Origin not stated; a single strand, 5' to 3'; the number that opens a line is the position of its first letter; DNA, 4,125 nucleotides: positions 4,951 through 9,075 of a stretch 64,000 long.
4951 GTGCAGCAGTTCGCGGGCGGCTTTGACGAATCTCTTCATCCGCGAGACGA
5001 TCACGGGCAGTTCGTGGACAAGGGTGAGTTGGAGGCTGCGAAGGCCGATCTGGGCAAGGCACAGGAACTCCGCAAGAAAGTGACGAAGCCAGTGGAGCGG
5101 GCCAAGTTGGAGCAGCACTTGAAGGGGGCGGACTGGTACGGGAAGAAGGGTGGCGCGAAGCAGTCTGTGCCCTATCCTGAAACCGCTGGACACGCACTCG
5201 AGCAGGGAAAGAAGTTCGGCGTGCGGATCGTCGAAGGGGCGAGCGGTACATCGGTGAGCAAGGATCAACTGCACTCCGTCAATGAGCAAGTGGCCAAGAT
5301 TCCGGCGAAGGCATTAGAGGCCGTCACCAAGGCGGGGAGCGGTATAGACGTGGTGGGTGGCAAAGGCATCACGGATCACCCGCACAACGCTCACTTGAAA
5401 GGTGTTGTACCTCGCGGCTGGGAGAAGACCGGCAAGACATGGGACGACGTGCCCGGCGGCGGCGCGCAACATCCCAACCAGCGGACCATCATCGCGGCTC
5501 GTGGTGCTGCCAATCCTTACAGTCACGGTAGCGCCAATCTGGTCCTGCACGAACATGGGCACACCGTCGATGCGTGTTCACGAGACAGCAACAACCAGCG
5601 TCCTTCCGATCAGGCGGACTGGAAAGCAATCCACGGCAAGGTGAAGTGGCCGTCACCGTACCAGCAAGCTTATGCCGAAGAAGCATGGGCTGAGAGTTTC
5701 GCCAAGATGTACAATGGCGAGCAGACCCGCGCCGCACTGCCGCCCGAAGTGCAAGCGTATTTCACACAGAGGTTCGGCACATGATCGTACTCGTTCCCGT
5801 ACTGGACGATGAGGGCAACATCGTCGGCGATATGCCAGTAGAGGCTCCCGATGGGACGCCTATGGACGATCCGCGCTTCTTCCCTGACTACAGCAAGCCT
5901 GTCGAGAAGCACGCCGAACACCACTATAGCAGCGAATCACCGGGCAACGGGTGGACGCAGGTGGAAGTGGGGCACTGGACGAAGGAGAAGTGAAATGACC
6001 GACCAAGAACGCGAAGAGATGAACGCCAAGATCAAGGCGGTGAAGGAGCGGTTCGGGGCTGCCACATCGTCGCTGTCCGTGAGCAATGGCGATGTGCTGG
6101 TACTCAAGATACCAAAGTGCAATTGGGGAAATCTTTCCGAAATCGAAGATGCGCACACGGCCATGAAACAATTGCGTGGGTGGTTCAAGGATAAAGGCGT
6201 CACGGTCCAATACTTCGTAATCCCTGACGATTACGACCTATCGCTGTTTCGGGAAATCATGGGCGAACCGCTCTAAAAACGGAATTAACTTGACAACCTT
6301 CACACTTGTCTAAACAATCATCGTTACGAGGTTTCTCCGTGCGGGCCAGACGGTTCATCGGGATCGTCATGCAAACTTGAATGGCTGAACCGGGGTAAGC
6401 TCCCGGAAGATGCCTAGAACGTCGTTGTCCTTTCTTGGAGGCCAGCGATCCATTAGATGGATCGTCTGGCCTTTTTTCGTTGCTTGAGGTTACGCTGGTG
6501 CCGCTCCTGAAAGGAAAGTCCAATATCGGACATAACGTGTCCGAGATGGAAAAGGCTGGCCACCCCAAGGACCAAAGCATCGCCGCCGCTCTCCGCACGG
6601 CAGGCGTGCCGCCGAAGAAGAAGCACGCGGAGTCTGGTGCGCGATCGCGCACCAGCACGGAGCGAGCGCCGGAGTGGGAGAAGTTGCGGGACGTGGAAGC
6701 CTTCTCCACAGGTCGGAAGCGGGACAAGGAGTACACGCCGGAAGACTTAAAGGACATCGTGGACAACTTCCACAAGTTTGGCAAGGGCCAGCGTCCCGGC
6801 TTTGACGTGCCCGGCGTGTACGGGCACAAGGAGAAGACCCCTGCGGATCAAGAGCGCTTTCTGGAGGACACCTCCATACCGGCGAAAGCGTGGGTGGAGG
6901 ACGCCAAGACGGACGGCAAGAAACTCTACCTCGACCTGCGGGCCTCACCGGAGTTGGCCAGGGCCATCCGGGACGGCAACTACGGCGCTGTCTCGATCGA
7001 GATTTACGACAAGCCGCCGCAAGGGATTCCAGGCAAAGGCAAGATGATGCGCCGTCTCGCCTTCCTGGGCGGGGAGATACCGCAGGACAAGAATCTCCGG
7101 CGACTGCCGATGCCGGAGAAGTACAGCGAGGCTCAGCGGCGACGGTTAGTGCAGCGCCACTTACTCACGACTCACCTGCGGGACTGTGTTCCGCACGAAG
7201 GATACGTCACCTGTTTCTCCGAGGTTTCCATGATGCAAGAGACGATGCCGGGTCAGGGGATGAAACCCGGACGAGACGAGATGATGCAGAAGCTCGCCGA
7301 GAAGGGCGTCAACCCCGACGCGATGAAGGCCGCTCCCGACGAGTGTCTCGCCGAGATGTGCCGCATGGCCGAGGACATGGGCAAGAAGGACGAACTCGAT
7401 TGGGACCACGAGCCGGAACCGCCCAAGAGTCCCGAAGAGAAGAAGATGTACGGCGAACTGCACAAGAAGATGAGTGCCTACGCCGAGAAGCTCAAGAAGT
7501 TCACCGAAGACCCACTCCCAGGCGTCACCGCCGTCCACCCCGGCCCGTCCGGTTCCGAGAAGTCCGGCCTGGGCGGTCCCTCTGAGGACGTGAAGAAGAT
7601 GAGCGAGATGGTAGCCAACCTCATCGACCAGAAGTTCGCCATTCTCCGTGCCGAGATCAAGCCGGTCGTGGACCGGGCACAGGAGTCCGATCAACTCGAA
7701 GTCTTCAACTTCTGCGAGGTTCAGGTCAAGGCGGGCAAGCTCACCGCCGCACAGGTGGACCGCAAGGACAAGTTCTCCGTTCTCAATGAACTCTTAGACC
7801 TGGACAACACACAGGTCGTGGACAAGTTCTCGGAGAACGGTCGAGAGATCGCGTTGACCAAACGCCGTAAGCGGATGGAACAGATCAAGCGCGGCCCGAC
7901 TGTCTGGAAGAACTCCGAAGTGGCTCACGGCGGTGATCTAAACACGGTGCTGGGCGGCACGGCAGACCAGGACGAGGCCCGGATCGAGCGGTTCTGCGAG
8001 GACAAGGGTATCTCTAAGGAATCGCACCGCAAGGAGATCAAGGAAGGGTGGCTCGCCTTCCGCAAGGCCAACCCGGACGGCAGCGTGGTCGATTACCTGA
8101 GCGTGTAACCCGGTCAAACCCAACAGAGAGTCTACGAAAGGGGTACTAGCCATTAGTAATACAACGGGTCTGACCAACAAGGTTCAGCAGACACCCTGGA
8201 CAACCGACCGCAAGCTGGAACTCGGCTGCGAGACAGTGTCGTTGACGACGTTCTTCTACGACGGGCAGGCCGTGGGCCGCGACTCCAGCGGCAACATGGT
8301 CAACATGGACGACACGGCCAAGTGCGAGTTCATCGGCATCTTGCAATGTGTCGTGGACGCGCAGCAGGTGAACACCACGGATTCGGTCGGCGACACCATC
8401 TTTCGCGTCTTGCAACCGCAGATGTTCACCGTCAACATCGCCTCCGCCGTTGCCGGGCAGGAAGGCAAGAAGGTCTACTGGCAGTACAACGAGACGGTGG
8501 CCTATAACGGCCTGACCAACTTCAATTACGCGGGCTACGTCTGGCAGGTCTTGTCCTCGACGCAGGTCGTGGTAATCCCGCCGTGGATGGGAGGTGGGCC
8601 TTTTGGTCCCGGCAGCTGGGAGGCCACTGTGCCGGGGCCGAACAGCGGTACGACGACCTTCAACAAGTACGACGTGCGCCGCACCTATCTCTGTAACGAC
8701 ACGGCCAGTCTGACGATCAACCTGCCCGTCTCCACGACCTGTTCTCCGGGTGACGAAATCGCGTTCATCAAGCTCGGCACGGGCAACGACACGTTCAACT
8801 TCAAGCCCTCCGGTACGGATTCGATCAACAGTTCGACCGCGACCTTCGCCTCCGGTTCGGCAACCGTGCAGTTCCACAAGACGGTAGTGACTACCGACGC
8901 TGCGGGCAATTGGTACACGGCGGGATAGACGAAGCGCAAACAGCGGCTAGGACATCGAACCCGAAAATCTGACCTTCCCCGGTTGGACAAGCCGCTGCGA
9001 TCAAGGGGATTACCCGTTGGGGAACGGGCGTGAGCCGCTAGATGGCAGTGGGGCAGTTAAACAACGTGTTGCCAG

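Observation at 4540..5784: Portal protein fused through a low-complexity linker to a PPEP / lethal-factor-like zinc metalloprotease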

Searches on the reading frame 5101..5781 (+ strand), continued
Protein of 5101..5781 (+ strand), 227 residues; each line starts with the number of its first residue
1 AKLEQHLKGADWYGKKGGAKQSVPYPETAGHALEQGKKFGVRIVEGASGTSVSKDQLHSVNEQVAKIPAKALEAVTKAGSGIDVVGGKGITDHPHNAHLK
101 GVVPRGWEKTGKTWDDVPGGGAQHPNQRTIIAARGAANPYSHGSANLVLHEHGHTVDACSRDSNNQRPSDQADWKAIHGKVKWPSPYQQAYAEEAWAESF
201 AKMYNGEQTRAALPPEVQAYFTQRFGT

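Call 88: fold_search(model_id=the predicted structure, library=viral)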
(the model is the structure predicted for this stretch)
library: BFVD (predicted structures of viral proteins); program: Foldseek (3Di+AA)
matches with E <= 10: 56; with E <= 0.001: 2
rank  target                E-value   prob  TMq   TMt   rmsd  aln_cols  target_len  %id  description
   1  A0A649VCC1            1.6e-05  1.00  0.53  0.43  13.1       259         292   17  (no name in the UniProt tables at hand)
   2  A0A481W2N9            9.5e-04  1.00  0.56  0.64   4.8       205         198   20  Metalloprotease [Mycobacterium phage Pharaoh]
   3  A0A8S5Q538            1.5e-03  1.00  0.49  0.12   4.8       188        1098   14  Intein splicing domain [Siphoviridae sp. ctHiz26]
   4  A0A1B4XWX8            1.8e-03  0.99  0.43  0.37  13.5       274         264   16  Uncharacterized protein [Tenacibaculum phage pT24]
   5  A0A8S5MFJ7            3.2e-03  1.00  0.51  0.24   5.3       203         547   16  Minor capsid protein [Myoviridae sp. ctguh8]
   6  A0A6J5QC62            5.6e-03  0.96  0.41  0.28  16.4       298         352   15  Uncharacterized protein [uncultured Caudovirales phage]
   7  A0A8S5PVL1            2.9e-02  0.97  0.48  0.44   6.5       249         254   13  Metalloprotease [Siphoviridae sp. ctd9R8]
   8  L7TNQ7                1.5e-01  0.72  0.44  0.11  10.3       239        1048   12  Uncharacterized protein [Haloarcula vallismortis tailed virus 1]
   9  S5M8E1                2.7e-01  0.54  0.41  0.11   8.4       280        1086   10  Uncharacterized protein [Bacillus phage JL]
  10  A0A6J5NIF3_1          3.1e-01  0.11  0.23  0.07  16.7       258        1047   12  Large polyvalent protein associated domain-containing protein [uncultured Caudovirales phage]
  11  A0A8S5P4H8            3.3e-01  0.30  0.34  0.41   7.2       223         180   13  Lethal factor [Myoviridae sp. ctegP15]
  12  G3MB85                3.4e-01  0.63  0.47  0.26   6.1       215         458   11  Gp15 [Bacillus phage G]
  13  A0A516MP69            5.1e-01  0.15  0.25  0.25  13.3       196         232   12  (no name in the UniProt tables at hand)
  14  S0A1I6                5.8e-01  0.30  0.36  0.14   9.8       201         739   11  Structural protein [Cellulophaga phage phi4:1]
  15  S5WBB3                5.8e-01  0.23  0.37  0.26   9.9       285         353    8  Putative peptidase [Pseudomonas phage PaBG]
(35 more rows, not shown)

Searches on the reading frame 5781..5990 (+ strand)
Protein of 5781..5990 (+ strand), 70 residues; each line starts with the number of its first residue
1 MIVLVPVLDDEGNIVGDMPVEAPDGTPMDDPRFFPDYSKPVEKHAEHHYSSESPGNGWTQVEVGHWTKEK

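Call 38: search_protein_families(library=pfam, proteins=[window:5781-5990:+], max_evalue=0.01)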
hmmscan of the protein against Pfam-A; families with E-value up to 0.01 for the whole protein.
window:5781-5990:+ (70 aa): 0 families

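Call 39: search_protein_families(library=phrogs, proteins=[window:5781-5990:+], max_evalue=0.01)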
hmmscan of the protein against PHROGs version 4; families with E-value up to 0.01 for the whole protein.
window:5781-5990:+ (70 aa): 0 families

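Call 72: search_protein_families(library=ncbifam, proteins=[window:5781-5990:+], max_evalue=0.01)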
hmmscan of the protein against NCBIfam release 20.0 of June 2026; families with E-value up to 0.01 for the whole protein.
window:5781-5990:+ (70 aa): 0 families

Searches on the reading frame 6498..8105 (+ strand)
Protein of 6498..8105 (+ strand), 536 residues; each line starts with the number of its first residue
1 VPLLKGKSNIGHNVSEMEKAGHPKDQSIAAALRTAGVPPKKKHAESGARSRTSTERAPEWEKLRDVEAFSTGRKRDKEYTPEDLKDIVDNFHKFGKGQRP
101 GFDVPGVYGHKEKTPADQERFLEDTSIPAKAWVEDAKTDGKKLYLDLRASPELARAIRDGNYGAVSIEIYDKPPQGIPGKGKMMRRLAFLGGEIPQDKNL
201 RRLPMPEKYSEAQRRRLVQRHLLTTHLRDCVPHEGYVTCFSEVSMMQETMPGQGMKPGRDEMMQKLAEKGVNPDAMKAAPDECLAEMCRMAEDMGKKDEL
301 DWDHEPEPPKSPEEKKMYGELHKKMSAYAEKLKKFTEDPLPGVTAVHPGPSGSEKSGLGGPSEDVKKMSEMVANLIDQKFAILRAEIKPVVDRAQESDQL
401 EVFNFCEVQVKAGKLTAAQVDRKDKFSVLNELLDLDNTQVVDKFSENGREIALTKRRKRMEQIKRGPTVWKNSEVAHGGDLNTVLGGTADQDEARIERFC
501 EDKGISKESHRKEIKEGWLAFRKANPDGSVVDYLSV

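Call 38: search_protein_families(library=pfam, proteins=[window:6498-8105:+], max_evalue=0.01)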
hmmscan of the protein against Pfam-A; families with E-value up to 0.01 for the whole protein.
window:6498-8105:+ (536 aa): 0 families

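Call 39: search_protein_families(library=phrogs, proteins=[window:6498-8105:+], max_evalue=0.01)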
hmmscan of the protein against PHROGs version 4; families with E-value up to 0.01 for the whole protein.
window:6498-8105:+ (536 aa): 3 families
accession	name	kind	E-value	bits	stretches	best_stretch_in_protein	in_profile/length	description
phrog_976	-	head and packaging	4.4e-20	73.4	1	45-514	14-392/415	head maturation protease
phrog_2423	-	unknown function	0.00018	22.4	1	1-45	1-47/52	-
phrog_575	-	integration and excision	0.0068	17.5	0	495-523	15-43/71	Cox-like excisionase and repressor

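Call 72: search_protein_families(library=ncbifam, proteins=[window:6498-8105:+], max_evalue=0.01)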
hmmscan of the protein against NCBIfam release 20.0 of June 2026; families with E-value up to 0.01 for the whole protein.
window:6498-8105:+ (536 aa): 0 families

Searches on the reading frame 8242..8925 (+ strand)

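Call 38: search_protein_families(library=pfam, proteins=[window:8242-8925:+], max_evalue=0.01)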
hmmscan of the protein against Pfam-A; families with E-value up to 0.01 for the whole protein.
window:8242-8925:+ (228 aa): 0 families

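Call 39: search_protein_families(library=phrogs, proteins=[window:8242-8925:+], max_evalue=0.01)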
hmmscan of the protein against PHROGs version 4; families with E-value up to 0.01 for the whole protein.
window:8242-8925:+ (228 aa): 2 families
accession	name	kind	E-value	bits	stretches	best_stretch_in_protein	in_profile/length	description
phrog_1731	-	head and packaging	1.9e-06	28.9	1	5-110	28-132/135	virion structural protein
phrog_122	-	head and packaging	0.0084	17.1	1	57-110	50-102/109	head decoration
